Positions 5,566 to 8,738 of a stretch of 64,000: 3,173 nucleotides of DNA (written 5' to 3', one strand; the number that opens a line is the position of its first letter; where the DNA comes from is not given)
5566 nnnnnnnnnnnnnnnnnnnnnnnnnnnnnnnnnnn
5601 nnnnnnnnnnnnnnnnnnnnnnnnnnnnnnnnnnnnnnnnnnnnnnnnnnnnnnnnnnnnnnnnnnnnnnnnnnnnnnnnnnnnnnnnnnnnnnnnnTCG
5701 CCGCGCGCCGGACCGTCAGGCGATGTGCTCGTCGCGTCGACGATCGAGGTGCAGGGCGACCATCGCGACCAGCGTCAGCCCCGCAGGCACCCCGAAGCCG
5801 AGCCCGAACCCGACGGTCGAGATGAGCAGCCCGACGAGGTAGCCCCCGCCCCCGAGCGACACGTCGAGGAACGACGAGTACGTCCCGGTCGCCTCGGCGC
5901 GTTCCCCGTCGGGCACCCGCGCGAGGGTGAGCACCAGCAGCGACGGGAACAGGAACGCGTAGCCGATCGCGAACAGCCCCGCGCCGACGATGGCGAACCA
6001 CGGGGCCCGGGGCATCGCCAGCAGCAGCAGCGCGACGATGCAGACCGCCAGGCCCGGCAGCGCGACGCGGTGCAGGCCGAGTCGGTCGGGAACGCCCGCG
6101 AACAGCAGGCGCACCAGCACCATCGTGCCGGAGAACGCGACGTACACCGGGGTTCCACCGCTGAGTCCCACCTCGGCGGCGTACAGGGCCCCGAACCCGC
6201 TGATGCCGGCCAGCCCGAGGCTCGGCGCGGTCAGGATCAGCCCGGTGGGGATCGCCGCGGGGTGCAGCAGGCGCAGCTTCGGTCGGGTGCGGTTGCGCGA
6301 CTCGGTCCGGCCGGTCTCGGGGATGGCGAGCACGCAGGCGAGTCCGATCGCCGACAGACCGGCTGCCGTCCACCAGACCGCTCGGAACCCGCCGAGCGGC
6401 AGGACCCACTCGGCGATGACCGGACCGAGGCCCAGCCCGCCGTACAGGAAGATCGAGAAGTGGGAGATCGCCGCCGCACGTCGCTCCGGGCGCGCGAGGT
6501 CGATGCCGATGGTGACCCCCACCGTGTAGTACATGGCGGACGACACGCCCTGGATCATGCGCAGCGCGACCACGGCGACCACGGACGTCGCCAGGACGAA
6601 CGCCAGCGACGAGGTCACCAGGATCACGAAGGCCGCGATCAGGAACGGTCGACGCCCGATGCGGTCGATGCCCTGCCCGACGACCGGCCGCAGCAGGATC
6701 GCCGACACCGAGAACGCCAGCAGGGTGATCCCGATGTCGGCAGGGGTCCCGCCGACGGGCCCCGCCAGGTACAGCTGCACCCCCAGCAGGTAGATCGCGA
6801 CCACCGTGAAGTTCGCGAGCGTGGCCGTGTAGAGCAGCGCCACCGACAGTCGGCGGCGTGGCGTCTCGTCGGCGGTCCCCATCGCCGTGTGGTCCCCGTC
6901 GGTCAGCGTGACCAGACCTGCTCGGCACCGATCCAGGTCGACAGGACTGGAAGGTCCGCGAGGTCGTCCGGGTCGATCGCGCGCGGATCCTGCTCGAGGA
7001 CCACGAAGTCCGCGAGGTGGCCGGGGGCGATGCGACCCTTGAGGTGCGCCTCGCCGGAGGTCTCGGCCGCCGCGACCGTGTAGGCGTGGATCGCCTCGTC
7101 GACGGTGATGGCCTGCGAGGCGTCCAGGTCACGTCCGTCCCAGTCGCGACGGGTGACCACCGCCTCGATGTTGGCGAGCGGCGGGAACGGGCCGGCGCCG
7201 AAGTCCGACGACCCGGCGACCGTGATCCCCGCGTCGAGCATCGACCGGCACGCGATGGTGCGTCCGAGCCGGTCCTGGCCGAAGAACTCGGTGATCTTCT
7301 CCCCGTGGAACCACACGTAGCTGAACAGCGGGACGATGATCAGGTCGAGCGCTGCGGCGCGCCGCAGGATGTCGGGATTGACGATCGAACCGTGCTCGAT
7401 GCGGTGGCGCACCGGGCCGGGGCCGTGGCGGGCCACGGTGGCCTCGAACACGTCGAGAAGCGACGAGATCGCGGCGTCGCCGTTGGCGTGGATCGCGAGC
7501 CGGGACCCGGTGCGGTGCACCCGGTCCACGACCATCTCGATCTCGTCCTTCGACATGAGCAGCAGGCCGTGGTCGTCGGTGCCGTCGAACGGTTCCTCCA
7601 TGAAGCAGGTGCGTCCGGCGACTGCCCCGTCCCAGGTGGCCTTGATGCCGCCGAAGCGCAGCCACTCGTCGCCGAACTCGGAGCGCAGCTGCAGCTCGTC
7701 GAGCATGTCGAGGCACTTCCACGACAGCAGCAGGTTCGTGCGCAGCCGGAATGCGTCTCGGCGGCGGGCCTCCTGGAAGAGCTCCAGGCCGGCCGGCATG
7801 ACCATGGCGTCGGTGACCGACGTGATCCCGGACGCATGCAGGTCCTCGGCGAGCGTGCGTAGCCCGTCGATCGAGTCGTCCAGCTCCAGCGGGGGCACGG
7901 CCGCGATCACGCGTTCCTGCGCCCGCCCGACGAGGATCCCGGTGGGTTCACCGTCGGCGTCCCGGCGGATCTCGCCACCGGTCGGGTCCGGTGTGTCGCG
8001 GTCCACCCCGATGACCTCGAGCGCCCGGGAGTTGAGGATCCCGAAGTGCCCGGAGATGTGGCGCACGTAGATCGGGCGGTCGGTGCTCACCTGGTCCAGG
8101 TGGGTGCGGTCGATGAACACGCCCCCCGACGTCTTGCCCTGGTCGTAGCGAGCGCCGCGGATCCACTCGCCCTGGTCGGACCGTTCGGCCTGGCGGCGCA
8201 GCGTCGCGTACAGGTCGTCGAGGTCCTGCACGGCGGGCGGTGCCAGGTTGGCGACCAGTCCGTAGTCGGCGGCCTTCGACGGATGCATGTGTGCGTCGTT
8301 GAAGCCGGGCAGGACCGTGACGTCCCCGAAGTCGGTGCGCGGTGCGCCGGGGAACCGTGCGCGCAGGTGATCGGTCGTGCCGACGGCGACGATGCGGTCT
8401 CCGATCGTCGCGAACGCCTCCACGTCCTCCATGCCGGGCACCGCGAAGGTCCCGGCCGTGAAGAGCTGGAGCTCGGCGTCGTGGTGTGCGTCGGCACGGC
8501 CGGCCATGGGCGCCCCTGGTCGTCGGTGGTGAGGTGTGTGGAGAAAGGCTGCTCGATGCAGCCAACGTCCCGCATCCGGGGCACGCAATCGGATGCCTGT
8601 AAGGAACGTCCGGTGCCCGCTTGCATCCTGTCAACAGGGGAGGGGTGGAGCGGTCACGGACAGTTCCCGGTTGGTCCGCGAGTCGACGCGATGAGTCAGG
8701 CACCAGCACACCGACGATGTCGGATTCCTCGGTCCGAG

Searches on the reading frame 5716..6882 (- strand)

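Call 46: search_protein_families(library=pfam, proteins=[window:5716-6882:-], max_evalue=0.0001)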
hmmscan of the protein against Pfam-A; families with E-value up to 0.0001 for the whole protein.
window:5716-6882:- (388 aa): 1 family
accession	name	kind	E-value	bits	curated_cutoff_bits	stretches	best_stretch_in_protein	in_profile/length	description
PF07690.21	MFS_1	-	7.7e-38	130.7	33.4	2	18-247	2-228/347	Major Facilitator Superfamily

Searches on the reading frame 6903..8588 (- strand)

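Call 46: search_protein_families(library=pfam, proteins=[window:6903-8588:-], max_evalue=0.0001)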
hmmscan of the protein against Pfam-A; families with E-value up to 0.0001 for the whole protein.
window:6903-8588:- (561 aa): 3 families
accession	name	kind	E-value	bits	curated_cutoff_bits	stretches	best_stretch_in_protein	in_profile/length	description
PF07969.17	Amidohydro_3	-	2.3e-90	304.8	29.7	1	91-557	9-470/472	Amidohydrolase family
PF01979.26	Amidohydro_1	-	5.7e-12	46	25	1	336-540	123-323/345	Amidohydrolase family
PF22039.1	HUTI_composite_bact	-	2e-07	31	25.5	1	60-82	4-26/26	Imidazolonepropionase-like composite domain, bacteria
